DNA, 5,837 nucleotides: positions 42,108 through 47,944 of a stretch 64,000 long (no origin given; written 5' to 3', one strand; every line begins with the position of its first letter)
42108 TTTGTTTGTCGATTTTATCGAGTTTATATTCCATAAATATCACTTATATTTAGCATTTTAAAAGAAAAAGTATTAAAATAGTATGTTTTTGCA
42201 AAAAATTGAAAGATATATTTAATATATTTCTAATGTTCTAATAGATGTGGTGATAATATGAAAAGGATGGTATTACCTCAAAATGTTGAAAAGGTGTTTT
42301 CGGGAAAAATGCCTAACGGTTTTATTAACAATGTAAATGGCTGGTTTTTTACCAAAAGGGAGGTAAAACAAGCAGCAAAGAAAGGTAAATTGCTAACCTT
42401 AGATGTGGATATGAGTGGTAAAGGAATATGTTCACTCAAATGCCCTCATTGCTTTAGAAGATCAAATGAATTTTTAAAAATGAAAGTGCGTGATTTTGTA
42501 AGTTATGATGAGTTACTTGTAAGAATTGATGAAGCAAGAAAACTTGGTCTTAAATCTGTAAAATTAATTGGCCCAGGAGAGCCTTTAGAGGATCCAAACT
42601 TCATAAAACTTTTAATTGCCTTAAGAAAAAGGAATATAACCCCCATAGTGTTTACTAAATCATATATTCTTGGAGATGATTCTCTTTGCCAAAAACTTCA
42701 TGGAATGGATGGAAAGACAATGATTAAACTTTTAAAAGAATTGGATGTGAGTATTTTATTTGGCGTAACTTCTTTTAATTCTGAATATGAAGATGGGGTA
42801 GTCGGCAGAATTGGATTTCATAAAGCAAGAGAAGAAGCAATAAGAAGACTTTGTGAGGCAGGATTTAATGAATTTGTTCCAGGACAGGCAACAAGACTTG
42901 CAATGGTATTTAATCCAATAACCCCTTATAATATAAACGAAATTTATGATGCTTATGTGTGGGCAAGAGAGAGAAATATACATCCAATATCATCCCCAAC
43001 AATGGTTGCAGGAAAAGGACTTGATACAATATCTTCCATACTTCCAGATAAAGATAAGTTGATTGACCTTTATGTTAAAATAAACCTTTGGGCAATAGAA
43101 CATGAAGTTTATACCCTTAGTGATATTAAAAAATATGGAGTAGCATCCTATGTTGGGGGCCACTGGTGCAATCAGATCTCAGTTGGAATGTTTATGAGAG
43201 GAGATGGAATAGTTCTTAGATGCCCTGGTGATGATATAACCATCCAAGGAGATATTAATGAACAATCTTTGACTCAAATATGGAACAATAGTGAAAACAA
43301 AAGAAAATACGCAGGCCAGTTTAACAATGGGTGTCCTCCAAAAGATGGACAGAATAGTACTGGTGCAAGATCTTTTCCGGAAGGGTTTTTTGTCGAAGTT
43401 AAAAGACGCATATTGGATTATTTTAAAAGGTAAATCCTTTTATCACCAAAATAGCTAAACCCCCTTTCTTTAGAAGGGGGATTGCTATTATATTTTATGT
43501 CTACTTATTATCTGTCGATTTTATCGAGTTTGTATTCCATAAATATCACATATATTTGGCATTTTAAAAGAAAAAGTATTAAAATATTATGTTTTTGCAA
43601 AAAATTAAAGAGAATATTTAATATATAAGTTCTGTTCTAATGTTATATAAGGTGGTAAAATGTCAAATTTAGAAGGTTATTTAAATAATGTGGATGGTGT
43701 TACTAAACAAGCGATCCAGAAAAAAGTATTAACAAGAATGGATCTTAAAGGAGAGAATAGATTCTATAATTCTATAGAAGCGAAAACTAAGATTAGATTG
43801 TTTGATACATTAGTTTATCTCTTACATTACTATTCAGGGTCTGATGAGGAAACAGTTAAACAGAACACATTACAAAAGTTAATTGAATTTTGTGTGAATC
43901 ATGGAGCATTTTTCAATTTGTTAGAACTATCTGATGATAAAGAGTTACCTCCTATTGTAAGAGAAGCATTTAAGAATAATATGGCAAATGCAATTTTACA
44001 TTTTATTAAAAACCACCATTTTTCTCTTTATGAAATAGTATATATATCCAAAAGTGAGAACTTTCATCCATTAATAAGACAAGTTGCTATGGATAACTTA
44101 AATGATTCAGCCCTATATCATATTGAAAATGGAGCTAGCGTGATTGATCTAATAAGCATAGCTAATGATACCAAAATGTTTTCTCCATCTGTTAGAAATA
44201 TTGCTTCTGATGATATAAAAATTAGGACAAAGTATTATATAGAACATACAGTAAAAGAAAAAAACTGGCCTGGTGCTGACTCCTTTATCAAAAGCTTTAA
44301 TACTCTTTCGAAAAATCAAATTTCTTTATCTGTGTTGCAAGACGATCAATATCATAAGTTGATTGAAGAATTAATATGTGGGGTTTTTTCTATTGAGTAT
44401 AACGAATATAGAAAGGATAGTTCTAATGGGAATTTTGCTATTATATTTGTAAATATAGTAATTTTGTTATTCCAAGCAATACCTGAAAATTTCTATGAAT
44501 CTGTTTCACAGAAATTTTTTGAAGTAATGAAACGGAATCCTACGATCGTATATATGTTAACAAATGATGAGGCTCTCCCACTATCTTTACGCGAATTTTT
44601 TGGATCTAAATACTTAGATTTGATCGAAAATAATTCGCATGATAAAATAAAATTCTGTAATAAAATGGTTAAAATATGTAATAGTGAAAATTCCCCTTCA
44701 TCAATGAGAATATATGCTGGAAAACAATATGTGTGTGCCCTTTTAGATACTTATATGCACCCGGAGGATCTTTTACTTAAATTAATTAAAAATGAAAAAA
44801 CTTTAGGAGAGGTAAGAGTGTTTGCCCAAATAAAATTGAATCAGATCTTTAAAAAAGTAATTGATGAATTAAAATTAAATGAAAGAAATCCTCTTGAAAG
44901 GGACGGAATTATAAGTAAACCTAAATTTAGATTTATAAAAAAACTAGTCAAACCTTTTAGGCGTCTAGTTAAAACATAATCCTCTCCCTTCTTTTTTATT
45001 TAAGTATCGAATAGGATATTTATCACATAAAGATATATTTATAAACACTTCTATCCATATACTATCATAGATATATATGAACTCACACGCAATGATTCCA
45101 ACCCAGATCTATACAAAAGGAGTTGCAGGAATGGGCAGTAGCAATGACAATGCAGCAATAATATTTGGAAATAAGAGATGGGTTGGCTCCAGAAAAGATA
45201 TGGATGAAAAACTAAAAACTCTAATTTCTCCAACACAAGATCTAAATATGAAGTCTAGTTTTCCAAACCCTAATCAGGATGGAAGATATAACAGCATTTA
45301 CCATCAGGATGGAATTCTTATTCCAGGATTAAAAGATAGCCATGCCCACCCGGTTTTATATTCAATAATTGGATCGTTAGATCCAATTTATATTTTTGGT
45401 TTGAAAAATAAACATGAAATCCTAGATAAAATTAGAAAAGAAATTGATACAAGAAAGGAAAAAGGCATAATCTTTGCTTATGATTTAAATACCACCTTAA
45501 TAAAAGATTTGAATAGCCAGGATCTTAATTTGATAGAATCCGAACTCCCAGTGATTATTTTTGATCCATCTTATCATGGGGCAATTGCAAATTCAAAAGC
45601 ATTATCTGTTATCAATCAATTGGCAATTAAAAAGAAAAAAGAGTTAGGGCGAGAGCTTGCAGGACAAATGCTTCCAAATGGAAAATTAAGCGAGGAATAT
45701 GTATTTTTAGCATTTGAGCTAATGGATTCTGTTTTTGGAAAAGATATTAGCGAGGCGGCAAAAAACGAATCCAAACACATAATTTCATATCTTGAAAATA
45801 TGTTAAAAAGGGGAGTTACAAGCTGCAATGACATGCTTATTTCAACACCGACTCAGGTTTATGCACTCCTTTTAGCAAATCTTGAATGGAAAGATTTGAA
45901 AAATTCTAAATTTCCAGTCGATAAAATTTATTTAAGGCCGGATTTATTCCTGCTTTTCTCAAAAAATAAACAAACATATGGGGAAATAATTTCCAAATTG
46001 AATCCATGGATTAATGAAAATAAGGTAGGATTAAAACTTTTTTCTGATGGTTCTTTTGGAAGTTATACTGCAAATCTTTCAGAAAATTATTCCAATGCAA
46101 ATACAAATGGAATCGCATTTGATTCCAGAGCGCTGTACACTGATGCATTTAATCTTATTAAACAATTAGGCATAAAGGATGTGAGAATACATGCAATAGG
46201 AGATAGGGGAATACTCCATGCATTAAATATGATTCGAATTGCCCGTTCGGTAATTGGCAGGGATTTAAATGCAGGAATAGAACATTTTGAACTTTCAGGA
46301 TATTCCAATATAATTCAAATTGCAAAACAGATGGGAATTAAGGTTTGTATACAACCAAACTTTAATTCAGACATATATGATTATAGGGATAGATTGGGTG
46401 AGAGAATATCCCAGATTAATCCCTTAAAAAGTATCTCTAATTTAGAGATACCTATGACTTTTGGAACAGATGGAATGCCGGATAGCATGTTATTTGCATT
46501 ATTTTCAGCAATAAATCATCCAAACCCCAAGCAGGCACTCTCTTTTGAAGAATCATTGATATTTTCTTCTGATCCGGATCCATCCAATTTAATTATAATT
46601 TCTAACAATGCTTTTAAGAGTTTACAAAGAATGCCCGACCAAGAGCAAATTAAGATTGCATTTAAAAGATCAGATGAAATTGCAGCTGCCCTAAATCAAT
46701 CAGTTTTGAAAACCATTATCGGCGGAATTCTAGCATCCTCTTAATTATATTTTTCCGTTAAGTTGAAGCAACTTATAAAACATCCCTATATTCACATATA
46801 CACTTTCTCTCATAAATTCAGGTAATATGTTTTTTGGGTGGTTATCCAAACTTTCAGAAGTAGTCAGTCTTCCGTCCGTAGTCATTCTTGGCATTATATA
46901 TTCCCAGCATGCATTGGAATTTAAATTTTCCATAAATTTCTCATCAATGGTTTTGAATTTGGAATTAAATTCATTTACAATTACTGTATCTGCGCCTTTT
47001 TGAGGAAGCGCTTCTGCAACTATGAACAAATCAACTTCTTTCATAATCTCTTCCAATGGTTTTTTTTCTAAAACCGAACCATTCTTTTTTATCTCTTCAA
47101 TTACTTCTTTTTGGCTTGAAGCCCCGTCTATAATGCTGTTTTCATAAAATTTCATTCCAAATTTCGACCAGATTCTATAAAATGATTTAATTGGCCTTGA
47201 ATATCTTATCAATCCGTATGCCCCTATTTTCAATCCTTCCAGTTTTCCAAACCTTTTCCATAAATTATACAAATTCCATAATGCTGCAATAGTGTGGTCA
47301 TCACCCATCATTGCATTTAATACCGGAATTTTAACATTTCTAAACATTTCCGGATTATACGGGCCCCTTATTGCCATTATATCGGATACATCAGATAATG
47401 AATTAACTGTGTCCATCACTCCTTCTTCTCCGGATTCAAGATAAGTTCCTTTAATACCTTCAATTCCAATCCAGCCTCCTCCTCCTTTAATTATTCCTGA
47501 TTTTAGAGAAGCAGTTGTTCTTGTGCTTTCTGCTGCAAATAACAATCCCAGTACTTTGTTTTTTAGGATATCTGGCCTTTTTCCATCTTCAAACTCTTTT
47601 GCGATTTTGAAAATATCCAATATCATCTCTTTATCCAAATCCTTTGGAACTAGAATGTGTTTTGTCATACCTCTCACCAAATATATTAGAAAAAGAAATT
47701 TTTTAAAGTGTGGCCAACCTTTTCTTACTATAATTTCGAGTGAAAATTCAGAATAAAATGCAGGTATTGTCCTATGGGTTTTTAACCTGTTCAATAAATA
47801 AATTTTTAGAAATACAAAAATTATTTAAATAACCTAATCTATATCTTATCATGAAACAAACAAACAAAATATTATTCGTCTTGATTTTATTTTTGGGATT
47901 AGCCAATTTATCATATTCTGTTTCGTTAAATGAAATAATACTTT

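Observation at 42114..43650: Duplicated ~130-bp bidirectional promoter, including the first 9 codons of the Lrp gene, bracketing the radical-SAM gene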

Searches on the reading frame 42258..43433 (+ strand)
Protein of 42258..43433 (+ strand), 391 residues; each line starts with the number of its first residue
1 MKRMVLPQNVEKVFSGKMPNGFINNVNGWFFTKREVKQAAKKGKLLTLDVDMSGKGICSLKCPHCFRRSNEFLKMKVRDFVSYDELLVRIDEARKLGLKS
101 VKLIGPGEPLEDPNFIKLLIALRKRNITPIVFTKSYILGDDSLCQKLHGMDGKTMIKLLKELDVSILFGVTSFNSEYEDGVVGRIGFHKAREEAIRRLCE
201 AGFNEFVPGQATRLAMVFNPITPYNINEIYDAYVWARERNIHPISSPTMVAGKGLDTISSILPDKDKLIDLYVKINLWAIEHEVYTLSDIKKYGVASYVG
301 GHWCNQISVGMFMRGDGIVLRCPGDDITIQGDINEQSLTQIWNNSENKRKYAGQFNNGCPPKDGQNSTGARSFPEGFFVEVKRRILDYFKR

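Call 6: search_protein_families(library=pfam, proteins=[window:42258-43433:+], max_evalue=0.01)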
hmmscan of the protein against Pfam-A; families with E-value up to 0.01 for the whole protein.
window:42258-43433:+ (391 aa): 2 families
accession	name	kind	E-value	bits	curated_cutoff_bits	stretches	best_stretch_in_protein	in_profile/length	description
PF04055.27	Radical_SAM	-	3.9e-15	56.8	29.5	1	57-211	6-144/166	Radical SAM superfamily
PF13186.11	SPASM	-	9.7e-05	23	21.5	1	304-349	1-50/67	Iron-sulfur cluster-binding domain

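Call 7: search_protein_families(library=ncbifam, proteins=[window:42258-43433:+], max_evalue=0.01)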
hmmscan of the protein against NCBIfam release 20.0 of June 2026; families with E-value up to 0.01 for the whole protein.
window:42258-43433:+ (391 aa): 15 families
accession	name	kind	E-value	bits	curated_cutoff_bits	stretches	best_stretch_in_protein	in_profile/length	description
TIGR04317.1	W_rSAM_matur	equivalog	5.7e-10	38.8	380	1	57-141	13-93/349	tungsten cofactor oxidoreductase radical SAM maturase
TIGR04251.1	SCM_rSAM_ScmF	equivalog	1.1e-06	28.3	400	1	58-151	14-105/353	SynChlorMet cassette radical SAM/SPASM protein ScmF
NF050035.1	rSAM_WgK_link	exception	4.6e-06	25.9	650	1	50-191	11-137/367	radical SAM/SPASM peptide maturase WgkB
TIGR02666.1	moaA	equivalog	4.7e-05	22.5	284.05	1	57-126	19-87/336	GTP 3',8-cyclase MoaA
TIGR04054.1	rSAM_NirJ1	equivalog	6e-05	21.8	650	1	57-147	45-130/387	putative heme d1 biosynthesis radical SAM protein NirJ1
TIGR04340.1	rSAM_ACGX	hypoth_equivalog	9.9e-05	21.7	400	1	58-150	13-106/341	radical SAM/SPASM domain protein, ACGX system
TIGR04167.1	rSAM_SeCys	equivalog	0.00013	21.3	300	1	43-223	5-166/303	arsenosugar biosynthesis radical SAM (seleno)protein ArsS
TIGR04321.1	spiroSPASM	subfamily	0.00013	20.8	250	0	302-347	438-485/510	spiro-SPASM protein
TIGR04055.1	rSAM_NirJ2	equivalog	0.00022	20.8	500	1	57-147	9-93/326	putative heme d1 biosynthesis radical SAM protein NirJ2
TIGR03962.1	mycofact_rSAM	equivalog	0.00082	18.6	265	1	58-346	22-286/339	mycofactocin radical SAM maturase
TIGR02109.1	PQQ_syn_pqqE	equivalog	0.00083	18.4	381.35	0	58-133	17-88/358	pyrroloquinoline quinone biosynthesis protein PqqE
NF001199.0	PRK00164.2-1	equivalog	0.00084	18.6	231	1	56-135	20-95/308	GTP 3',8-cyclase MoaA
TIGR02668.1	moaA_archaeal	equivalog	0.0033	16.4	325.25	1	56-133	18-91/303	GTP 3',8-cyclase MoaA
TIGR04478.1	rSAM_YfkAB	equivalog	0.0035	16.7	250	1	38-118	15-90/363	radical SAM/CxCxxxxC motif protein YfkAB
TIGR03913.1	rad_SAM_trio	equivalog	0.0098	14.3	591.75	0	57-135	28-101/477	GDL motif peptide-associated radical SAM/SPASM maturase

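Call 8: find_encoding_contigs(protein=window:42258-43433:+, flank=10000, max_places=10)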
Protein window:42258-43433:+ (391 aa): no gene with exactly this product is on record in the collection.

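Call 13: find_homologous_proteins(query=window:42258-43433:+, max_evalue=1e-10)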
Query window:42258-43433:+ (391 aa): 117 proteins with E <= 1e-10 among 3379 candidates.
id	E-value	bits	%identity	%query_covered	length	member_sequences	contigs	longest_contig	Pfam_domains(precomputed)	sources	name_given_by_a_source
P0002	9.6e-268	906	100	100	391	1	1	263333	PF04055.28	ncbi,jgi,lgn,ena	ncbi:MAG: radical SAM protein [Candidatus Micrarchaeia archaeon]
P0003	5.7e-187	640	67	99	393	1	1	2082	PF04055.28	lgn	-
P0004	2.1e-175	602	65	99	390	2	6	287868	PF13186.12,PF04055.28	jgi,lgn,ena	jgi:MoaA/NifB/PqqE/SkfB family radical SAM enzyme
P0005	2.4e-145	503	57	97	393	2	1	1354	PF04055.28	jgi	jgi:MoaA/NifB/PqqE/SkfB family radical SAM enzyme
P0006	3.9e-142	492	56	100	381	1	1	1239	PF04055.28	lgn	-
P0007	1.1e-139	484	54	99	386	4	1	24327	PF04055.28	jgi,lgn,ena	-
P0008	4.5e-139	482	54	99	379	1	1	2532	PF04055.28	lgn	-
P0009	3.3e-137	476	54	100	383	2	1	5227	PF04055.28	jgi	-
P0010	2.9e-135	469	53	100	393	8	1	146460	PF04055.28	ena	-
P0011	3.0e-135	469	51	100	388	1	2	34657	PF04055.28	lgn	-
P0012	6.2e-135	468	53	99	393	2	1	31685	PF04055.28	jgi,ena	-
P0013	2.2e-134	466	55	97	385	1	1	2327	PF04055.28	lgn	-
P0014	1.4e-133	464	53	99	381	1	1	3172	PF04055.28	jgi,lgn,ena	-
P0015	5.1e-133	462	54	99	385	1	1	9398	PF04055.28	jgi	jgi:MoaA/NifB/PqqE/SkfB family radical SAM enzyme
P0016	6.3e-131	455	51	97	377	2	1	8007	PF13186.12,PF04055.28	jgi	-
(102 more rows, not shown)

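Call 22: find_encoding_contigs(protein=P0003, flank=10000, max_places=3)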
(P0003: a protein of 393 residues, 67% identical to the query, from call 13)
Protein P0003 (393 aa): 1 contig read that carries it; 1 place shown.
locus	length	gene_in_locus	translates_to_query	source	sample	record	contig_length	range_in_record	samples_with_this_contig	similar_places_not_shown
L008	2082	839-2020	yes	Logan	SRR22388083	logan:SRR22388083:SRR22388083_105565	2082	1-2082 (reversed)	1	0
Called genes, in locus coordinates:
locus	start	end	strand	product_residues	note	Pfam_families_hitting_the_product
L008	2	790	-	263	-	?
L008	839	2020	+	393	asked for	PF04055:Radical_SAM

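Call 46: search_solved_structures(query=window:42258-43433:+, max_evalue=0.01)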
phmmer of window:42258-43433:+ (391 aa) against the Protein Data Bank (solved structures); distinct sequences matched with E-value up to 0.01: 0.

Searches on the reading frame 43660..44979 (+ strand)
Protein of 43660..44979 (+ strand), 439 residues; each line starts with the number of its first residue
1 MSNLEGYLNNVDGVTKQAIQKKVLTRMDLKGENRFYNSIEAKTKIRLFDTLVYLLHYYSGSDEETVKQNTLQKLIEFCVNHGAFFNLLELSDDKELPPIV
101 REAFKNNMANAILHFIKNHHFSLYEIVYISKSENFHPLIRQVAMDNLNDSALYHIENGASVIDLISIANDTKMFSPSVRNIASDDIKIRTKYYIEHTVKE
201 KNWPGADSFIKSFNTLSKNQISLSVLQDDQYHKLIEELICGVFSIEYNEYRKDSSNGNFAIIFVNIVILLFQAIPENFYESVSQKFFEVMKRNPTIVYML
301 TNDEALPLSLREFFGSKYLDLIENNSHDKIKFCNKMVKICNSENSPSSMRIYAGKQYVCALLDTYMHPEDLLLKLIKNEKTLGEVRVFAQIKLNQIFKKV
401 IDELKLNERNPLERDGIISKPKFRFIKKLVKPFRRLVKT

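Call 6: search_protein_families(library=pfam, proteins=[window:43660-44979:+], max_evalue=0.01)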
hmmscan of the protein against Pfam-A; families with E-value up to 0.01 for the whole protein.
window:43660-44979:+ (439 aa): 0 families

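Call 7: search_protein_families(library=ncbifam, proteins=[window:43660-44979:+], max_evalue=0.01)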
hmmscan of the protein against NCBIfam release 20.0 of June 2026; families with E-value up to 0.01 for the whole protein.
window:43660-44979:+ (439 aa): 0 families

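Call 9: find_encoding_contigs(protein=window:43660-44979:+, flank=10000, max_places=10)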
Protein window:43660-44979:+ (439 aa): 2 contigs read that carry it; 1 place shown.
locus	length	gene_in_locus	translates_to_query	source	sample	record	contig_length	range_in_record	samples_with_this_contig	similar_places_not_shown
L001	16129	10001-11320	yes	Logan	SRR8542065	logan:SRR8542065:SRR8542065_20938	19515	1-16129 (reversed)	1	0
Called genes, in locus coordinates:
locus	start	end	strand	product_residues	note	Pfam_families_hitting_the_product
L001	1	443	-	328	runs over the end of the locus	PF00814:TsaD, PF22521:HypF_C_2 (weak)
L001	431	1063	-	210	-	PF02517:Rce1-like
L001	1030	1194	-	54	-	PF01599:Ribosomal_S27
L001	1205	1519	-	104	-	PF01282:Ribosomal_S24e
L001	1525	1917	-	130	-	PF21485:IF5A-like_N, PF08207:EFP_N (weak)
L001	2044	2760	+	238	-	PF01026:TatD_DNase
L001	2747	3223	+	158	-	PF01936:NYN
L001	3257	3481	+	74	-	PF01423:LSM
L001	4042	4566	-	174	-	PF00226:DnaJ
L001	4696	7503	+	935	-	PF01139:RtcB, PF14890:Intein_splicing, PF01139:RtcB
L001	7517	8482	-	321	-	PF01047:MarR (faint), PF13404:HTH_AsnC-type, PF13412:HTH_24, PF13404:HTH_AsnC-type, PF13412:HTH_24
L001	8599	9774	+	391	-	PF04055:Radical_SAM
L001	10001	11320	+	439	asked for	-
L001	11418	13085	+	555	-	PF07969:Amidohydro_3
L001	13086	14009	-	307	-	PF02729:OTCace_N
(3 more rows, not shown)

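Call 11: find_homologous_proteins(query=window:43660-44979:+, max_evalue=0.001)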
Query window:43660-44979:+ (439 aa): 1 proteins with E <= 0.001 among 5172 candidates.
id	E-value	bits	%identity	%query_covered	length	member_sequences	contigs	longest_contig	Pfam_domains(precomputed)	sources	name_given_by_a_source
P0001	5.1e-287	969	100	100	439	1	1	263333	-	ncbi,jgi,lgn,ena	ncbi:MAG: hypothetical protein WC501_02755 [Candidatus Micrarchaeia archaeon]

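Call 41: search_protein_families(library=pfam, proteins=[window:43660-44979:+], max_evalue=1)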
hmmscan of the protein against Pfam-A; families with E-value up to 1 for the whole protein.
window:43660-44979:+ (439 aa): 0 families

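Call 59: predict_structure(protein=window:43660-44979:+)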
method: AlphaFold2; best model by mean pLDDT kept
length: 439 residues; sequences in the alignment: 1
mean_pLDDT: 57.0   pTM: 0.35
mean pLDDT of the five models: 57.0, 51.7, 47.9, 47.2, 41.4
residues with pLDDT >= 90: 0; 70-90: 75; 50-70: 239; < 50: 125
segments of 3 or more residues with pLDDT < 50: 1-49, 55-57, 59-63, 197-199, 201-206, 214-231, 234-236, 242-261, 432-439
pLDDT, mean of each block of 10 residues (from residue 1): 42 45 33 24 38 47 49 62 60 60 65 63 64 69 76 69 56 75 62 50 49 46 41 50 43 40 56 65 67 63 66 73 58 62 59 65 67 75 70 73 61 53 54 39
secondary structure, 60 per line:
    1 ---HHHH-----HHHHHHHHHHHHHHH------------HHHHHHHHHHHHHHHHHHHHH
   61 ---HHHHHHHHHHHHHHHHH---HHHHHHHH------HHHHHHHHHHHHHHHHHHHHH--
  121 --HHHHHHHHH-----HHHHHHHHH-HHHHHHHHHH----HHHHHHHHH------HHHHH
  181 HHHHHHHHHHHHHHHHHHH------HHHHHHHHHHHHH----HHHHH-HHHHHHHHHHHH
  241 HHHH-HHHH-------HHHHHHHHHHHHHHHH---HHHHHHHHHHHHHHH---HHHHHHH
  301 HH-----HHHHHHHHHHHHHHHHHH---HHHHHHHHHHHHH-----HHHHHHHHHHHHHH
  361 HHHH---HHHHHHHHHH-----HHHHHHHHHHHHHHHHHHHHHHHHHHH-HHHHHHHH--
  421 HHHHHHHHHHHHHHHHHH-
elements in order: H4-7 H13-27 H40-60 H64-80 H84-91 H98-118 H123-131 H137-145 H147-156 H161-169 H176-199 H206-218 H223-227 H229-244 H246-249 H257-272 H276-290 H294-302 H308-325 H329-341 H347-364 H368-377 H383-409 H411-418 H421-438

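Call 64: fold_search(model_id=the predicted structure, library=pdb)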
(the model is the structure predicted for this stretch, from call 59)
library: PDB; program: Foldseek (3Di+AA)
matches with E <= 10: 840; with E <= 0.001: 0
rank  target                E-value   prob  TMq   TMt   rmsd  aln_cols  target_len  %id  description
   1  6qh6_A                4.1e-03  0.98  0.21  0.16  21.3       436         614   12  AP2 clathrin adaptor core with two cargo peptides in open+ conformation (released 2019-09-04)
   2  8pv4_CR               6.1e-03  0.89  0.17  0.19  23.2       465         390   12  Chaetomium thermophilum pre-60S State 2 - pre-5S rotation with Rix1 complex - composite structure (released 2023-11-15)
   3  8cwy_A                7.2e-03  0.89  0.17  0.17  23.9       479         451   11  Accurate computational design of genetically encoded 3D protein crystals (released 2023-11-01)
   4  7sn8_D                8.6e-03  0.95  0.20  0.21  18.6       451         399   10  Cryo-EM structure of Drosophila Integrator cleavage module (IntS4-IntS9-IntS11) in complex with IP6 (released 2022-10-12)
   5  3grl                  1.2e-02  0.85  0.16  0.13  19.5       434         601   11  Crystal Structure of the Monomer of the p115 Tether Globular Head Domain (released 2009-11-03)
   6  9nkg_W                1.2e-02  0.95  0.16  0.16  21.2       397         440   12  Structure of substrate engaged MIDN-bound human 26S proteasome, EB-MIDN (Composite map) (released 2025-05-07)
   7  2gl7_D                1.2e-02  0.91  0.18  0.16  16.8       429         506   11  Crystal Structure of a beta-catenin/BCL9/Tcf4 complex (released 2006-10-31)
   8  3gq2_A                1.3e-02  0.94  0.19  0.15  19.3       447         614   10  Crystal Structure of the Dimer of the p115 Tether Globular Head Domain (released 2009-11-03)
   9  6owo_A                1.4e-02  0.97  0.23  0.19  22.7       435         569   13  CRYO-EM STRUCTURE OF PHOSPHORYLATED AP-2 CORE BOUND TO NECAP (released 2019-09-11)
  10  2vgl_A                1.4e-02  0.84  0.16  0.13  19.0       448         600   13  AP2 CLATHRIN ADAPTOR CORE (released 2007-12-25)
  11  3tx7_A                1.5e-02  0.82  0.16  0.15  18.6       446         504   11  Crystal structure of LRH-1/beta-catenin complex (released 2011-12-14)
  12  1ibr_B                1.6e-02  0.77  0.16  0.16  22.7       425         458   12  COMPLEX OF RAN WITH IMPORTIN BETA (released 1999-06-03)
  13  5t8v                  1.7e-02  0.75  0.16  0.09  24.9       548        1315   11  Chaetomium thermophilum cohesin loader SCC2, C-terminal fragment (released 2016-10-19)
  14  4nee_A                1.9e-02  0.85  0.16  0.18  19.1       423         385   14  crystal structure of AP-2 alpha/simga2 complex bound to HIV-1 Nef (released 2014-01-29)
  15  2gtq                  2.0e-02  0.93  0.21  0.13  18.3       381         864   13  Crystal structure of aminopeptidase N from human pathogen Neisseria meningitidis (released 2006-05-30)
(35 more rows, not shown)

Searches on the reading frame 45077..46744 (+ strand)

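Call 6: search_protein_families(library=pfam, proteins=[window:45077-46744:+], max_evalue=0.01)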
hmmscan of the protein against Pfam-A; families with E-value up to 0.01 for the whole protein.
window:45077-46744:+ (555 aa): 1 family
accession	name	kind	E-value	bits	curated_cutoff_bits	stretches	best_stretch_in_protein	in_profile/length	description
PF07969.17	Amidohydro_3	-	4.3e-21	76.4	29.7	1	79-472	8-384/472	Amidohydrolase family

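Call 7: search_protein_families(library=ncbifam, proteins=[window:45077-46744:+], max_evalue=0.01)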
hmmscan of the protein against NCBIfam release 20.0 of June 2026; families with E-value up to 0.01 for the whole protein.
window:45077-46744:+ (555 aa): 0 families

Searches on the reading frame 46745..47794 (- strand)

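Call 6: search_protein_families(library=pfam, proteins=[window:46745-47794:-], max_evalue=0.01)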
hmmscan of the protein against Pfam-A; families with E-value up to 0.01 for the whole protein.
window:46745-47794:- (349 aa): 1 family
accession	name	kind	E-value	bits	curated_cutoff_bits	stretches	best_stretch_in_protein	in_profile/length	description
PF02729.26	OTCace_N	-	6.6e-20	72.1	29.9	1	45-178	1-146/148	Aspartate/ornithine carbamoyltransferase, carbamoyl-P binding domain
